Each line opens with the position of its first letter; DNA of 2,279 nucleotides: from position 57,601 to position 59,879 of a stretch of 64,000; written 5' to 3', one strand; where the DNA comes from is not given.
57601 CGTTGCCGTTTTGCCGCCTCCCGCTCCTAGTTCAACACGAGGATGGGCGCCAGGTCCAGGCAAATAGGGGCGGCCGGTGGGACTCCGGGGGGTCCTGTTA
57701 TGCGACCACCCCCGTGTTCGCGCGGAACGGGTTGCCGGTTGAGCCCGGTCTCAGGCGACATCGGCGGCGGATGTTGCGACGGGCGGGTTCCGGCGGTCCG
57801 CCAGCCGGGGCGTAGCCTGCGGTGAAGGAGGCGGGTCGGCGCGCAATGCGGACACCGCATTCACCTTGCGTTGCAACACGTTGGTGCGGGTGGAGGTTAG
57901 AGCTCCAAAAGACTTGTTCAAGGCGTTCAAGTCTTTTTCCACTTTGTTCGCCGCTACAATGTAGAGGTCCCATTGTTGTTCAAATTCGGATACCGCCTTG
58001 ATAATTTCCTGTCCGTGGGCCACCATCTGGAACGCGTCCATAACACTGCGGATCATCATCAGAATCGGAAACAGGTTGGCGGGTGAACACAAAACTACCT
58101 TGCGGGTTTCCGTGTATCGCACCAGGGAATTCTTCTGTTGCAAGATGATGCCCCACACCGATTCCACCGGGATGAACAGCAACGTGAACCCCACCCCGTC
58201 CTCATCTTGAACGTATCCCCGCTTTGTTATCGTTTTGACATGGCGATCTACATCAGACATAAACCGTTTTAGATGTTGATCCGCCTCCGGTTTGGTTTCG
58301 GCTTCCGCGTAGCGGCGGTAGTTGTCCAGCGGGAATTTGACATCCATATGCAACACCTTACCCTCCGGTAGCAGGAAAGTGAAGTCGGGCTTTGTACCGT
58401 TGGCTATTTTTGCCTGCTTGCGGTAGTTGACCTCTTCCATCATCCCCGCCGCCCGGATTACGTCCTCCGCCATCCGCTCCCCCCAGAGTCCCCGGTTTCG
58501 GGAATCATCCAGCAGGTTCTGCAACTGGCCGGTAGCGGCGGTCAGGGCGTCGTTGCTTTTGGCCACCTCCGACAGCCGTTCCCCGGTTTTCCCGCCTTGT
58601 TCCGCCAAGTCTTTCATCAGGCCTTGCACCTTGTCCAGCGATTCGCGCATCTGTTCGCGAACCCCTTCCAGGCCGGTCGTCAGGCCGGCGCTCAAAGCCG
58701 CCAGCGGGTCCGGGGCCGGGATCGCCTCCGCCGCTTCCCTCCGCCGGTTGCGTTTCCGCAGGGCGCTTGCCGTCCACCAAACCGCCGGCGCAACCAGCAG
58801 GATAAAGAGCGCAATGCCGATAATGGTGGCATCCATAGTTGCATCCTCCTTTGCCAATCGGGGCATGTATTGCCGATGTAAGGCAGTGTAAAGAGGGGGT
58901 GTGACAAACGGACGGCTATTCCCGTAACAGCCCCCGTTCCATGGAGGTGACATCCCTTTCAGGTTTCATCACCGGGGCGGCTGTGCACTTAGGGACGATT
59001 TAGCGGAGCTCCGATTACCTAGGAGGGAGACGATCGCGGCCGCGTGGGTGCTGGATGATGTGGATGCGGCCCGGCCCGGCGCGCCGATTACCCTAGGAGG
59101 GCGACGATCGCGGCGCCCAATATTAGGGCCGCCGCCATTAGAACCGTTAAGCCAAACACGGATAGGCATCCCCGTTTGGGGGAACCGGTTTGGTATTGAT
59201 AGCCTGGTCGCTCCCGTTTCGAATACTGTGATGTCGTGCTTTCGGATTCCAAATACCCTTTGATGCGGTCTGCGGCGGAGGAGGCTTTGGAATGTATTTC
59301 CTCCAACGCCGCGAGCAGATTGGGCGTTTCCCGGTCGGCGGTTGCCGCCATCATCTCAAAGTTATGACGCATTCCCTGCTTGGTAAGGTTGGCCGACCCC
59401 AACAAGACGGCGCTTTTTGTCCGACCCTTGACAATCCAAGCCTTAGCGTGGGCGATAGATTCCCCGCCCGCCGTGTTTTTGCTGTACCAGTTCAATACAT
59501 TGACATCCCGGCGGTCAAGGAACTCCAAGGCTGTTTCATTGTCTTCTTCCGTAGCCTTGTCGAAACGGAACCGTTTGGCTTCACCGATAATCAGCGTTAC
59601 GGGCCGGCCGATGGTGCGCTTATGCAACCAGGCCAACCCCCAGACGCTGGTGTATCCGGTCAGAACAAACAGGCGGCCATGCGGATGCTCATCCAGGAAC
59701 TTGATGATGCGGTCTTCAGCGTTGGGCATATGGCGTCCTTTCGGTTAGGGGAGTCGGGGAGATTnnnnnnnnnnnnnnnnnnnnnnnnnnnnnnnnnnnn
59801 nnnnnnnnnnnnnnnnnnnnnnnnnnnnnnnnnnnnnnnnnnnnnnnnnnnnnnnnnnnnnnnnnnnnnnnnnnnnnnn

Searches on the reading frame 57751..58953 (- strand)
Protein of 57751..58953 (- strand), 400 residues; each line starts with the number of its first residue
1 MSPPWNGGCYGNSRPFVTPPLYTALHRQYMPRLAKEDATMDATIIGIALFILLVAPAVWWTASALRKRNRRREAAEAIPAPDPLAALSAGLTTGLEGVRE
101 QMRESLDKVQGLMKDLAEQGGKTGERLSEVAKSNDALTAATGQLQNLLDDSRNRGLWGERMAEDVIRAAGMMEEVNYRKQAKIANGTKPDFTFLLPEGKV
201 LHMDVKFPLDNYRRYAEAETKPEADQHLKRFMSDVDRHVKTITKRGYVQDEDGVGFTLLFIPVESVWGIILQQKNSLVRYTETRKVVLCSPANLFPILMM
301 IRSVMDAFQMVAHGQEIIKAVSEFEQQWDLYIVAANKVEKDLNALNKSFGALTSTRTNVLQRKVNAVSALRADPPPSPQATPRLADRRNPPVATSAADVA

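Call 3: search_protein_families(library=pfam, proteins=[window:57751-58953:-], max_evalue=0.01)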
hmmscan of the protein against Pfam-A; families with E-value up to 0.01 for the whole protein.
window:57751-58953:- (400 aa): 1 family
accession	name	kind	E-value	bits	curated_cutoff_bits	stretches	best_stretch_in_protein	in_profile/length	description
PF02646.22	RmuC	-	2.7e-57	194.6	26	1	93-372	5-286/291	RmuC family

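Call 4: search_protein_families(library=padloc, proteins=[window:57751-58953:-], max_evalue=0.01)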
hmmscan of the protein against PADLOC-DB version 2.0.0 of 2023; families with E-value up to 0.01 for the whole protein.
window:57751-58953:- (400 aa): 1 family
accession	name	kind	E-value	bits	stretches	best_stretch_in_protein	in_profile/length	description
PDLC03812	RTasRmuC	-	1.9e-22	77.5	1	98-349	138-395/439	DRT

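Call 5: search_protein_families(library=ncbifam, proteins=[window:57751-58953:-], max_evalue=0.01)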
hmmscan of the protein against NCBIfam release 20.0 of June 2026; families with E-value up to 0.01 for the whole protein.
window:57751-58953:- (400 aa): 2 families
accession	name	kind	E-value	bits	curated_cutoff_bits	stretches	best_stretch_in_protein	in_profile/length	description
NF007686.0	PRK10361.1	equivalog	2.3e-20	72.7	810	1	84-362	138-420/475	DNA recombination protein RmuC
TIGR00996.1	Mtu_fam_mce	paralog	0.0033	16.7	140.5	1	81-151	148-218/291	MCE family protein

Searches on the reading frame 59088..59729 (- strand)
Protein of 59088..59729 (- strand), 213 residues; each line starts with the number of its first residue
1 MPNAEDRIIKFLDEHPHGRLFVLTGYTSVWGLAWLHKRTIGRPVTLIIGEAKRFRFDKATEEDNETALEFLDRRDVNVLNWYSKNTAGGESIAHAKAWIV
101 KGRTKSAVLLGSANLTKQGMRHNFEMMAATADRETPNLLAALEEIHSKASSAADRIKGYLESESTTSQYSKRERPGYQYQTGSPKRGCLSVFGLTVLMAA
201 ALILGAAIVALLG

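Call 3: search_protein_families(library=pfam, proteins=[window:59088-59729:-], max_evalue=0.01)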
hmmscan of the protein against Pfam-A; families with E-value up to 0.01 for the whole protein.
window:59088-59729:- (213 aa): 2 families
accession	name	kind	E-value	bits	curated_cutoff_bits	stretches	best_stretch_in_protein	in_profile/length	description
PF13091.12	PLDc_2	-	5e-09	36.5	27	1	40-135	35-120/132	PLD-like domain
PF09565.16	RE_NgoFVII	-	6e-05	22.8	23.8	1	19-149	18-152/162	NgoFVII restriction endonuclease N-terminal PLD domain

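Call 4: search_protein_families(library=padloc, proteins=[window:59088-59729:-], max_evalue=0.01)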
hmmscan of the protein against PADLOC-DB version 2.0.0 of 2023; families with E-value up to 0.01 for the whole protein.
window:59088-59729:- (213 aa): 15 families
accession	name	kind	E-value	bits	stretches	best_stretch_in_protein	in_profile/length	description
PDLC03829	ZacB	-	5.6e-10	36.7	1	94-148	298-350/586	-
PDLC02614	DrmC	-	3.4e-08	31.4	1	88-146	100-151/153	DrmC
PDLC02588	DrmC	-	6.2e-07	27.3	1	62-127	162-224/256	DrmC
PDLC02607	DrmC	-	4.7e-06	24.1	1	61-129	169-236/265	DrmC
PDLC02707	PbeA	-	4.8e-05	20.1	1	87-131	131-176/672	PbeA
PDLC02592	DrmC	-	5.2e-05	21.1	1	63-148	145-227/234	DrmC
PDLC02585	DrmC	-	8.9e-05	20.2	1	76-140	177-238/253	DrmC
PDLC02606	DrmC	-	0.00028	18.7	1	63-126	94-153/182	DrmC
PDLC02595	DrmC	-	0.00053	17.8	1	59-126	173-239/269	DrmC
PDLC04553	PDC-M27B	-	0.0024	14.6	1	90-124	282-315/635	-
PDLC02706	PbeA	-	0.0024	14.5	1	88-148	124-184/722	PbeA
PDLC02901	DpdK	-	0.0026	15.4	1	93-134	119-156/173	DpdK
PDLC02608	DrmC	-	0.003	15.4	1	76-133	85-138/162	DrmC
PDLC02615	DrmC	-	0.0037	14.7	1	8-126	76-188/218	DrmC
PDLC02616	DrmC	-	0.0073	13.9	1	78-128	151-197/224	DrmC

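Call 5: search_protein_families(library=ncbifam, proteins=[window:59088-59729:-], max_evalue=0.01)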
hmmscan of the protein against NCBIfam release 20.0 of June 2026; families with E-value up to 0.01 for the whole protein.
window:59088-59729:- (213 aa): 4 families
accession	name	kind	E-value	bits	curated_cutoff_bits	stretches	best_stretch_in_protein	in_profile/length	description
NF038319.1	DISARM_DrmC_I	equivalog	8.5e-08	32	133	1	62-139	153-227/236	DISARM system phospholipase D-like protein DrmC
NF041068.1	DpdK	equivalog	0.0033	17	100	1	93-134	117-154/167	phospholipase D-like domain-containing protein DpdK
NF010491.0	PRK13912.1-2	equivalog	0.0059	16.4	225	0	76-135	106-162/180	nuclease NucT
NF010492.0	PRK13912.1-3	equivalog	0.0061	16.1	297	1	84-133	112-158/178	nuclease NucT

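Call 75: find_homologous_proteins(query=window:59088-59729:-)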
Query window:59088-59729:- (213 aa): 93 proteins with E <= 0.001 among 862 candidates.
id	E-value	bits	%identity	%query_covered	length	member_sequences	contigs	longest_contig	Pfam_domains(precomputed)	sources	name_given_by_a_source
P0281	1.4e-123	428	91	100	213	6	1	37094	PF13091.13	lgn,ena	-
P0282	6.5e-108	376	82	99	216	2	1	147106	PF13091.13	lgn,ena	-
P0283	7.3e-108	376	82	99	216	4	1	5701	PF13091.13,PF09565.17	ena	-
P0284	1.2e-104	366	80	100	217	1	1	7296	PF13091.13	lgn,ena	-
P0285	7.0e-76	272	63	100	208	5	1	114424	PF13091.13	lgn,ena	-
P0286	7.7e-73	262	62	100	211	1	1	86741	PF13091.13,PF09565.17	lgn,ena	-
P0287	2.9e-70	254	61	100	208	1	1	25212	PF13091.13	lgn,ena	-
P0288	9.8e-70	252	60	100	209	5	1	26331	PF13091.13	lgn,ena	-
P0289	2.1e-54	202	60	76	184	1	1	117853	PF13091.13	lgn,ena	-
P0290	9.1e-54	200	59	77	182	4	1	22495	PF13091.13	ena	-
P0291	2.1e-53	199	55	86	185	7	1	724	PF13091.13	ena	-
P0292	3.3e-53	198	58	77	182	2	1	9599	PF13091.13,PF09565.17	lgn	-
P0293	4.5e-53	197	60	76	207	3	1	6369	PF13091.13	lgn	-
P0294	4.6e-53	197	51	92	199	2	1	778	PF13091.13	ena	-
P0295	9.9e-53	196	59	76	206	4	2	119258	PF13091.13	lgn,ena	-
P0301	2.6e-41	159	42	100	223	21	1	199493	PF13091.13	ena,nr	nr:phospholipase D family protein [bacterium]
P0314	2.6e-38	149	41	98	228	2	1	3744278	PF13091.13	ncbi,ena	-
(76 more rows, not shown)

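Call 77: find_encoding_contigs(protein=P0285, flank=5000, max_places=2)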
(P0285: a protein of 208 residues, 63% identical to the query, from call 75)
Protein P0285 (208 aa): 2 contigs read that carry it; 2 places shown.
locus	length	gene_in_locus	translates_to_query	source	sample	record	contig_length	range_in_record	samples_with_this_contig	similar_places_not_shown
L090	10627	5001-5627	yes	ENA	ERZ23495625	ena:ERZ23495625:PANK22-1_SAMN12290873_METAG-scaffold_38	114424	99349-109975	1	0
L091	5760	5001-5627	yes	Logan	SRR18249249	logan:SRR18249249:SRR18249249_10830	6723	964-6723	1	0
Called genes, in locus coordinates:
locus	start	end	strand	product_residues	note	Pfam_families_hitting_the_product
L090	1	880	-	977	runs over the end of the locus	-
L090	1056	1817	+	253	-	PF01738:DLH, PF00561:Abhydrolase_1 (faint), PF12146:Hydrolase_4 (faint)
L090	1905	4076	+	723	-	PF00324:AA_permease, PF03845:Spore_permease (weak), PF13520:AA_permease_2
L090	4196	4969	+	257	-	PF00106:adh_short, PF08659:KR, PF13561:adh_short_C2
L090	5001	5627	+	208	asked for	PF13091:PLDc_2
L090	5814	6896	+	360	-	PF02646:RmuC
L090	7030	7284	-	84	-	PF02467:Whib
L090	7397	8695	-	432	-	PF24961:NfeD_membrane, PF01957:NfeD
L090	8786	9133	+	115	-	PF00072:Response_reg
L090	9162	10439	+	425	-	PF01595:CNNM, PF00571:CBS (weak), PF03471:CorC_HlyC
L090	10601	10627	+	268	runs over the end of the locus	PF01170:UPF0020 (faint), PF08241:Methyltransf_11 (faint), PF13649:Methyltransf_25 (faint), PF13847:Methyltransf_31 (faint), PF01555:N6_N4_Mtase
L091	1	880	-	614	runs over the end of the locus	?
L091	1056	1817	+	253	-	PF01738:DLH, PF00561:Abhydrolase_1 (faint), PF12146:Hydrolase_4 (faint)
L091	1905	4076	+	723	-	PF00324:AA_permease, PF03845:Spore_permease (weak), PF13520:AA_permease_2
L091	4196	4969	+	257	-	PF00106:adh_short, PF08659:KR, PF13561:adh_short_C2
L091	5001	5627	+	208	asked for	PF13091:PLDc_2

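Call 78: find_encoding_contigs(protein=P0301, flank=5000, max_places=2)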
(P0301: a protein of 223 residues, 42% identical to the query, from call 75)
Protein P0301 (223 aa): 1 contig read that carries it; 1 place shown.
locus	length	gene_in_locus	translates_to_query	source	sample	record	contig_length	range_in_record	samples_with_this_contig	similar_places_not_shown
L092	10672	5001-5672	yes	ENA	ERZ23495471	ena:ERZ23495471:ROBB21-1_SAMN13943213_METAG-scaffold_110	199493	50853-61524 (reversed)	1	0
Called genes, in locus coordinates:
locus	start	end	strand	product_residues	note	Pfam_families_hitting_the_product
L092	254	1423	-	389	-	PF09995:MPAB_Lcp_cat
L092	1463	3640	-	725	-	PF03176:MMPL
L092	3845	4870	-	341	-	PF13458:Peripla_BP_6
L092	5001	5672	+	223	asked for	PF13091:PLDc_2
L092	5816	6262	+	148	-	PF00583:Acetyltransf_1, PF13673:Acetyltransf_10 (weak), PF13508:Acetyltransf_7 (weak)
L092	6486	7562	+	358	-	PF00355:Rieske, PF19298:KshA_C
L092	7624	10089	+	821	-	PF03176:MMPL, PF02460:Patched, PF12349:Sterol-sensing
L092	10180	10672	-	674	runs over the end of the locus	PF05719:GPP34, PF00067:p450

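Call 79: find_encoding_contigs(protein=P0314, flank=5000, max_places=2)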
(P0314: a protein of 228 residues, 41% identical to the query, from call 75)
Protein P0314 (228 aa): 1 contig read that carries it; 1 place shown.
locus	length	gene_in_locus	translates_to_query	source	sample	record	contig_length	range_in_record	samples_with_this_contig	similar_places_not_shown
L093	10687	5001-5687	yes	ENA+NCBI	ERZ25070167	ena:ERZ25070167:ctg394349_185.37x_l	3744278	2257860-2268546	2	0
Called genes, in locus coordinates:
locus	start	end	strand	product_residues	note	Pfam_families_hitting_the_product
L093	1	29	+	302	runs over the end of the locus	-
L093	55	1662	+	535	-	PF01930:Cas_Cas4, PF01867:Cas_Cas1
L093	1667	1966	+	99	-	PF09827:CRISPR_Cas2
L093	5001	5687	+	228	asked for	PF13091:PLDc_2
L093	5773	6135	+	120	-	-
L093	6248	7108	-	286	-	PF08543:Phos_pyr_kin, PF00294:PfkB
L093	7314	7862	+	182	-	PF02622:DUF179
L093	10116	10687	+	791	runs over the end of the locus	-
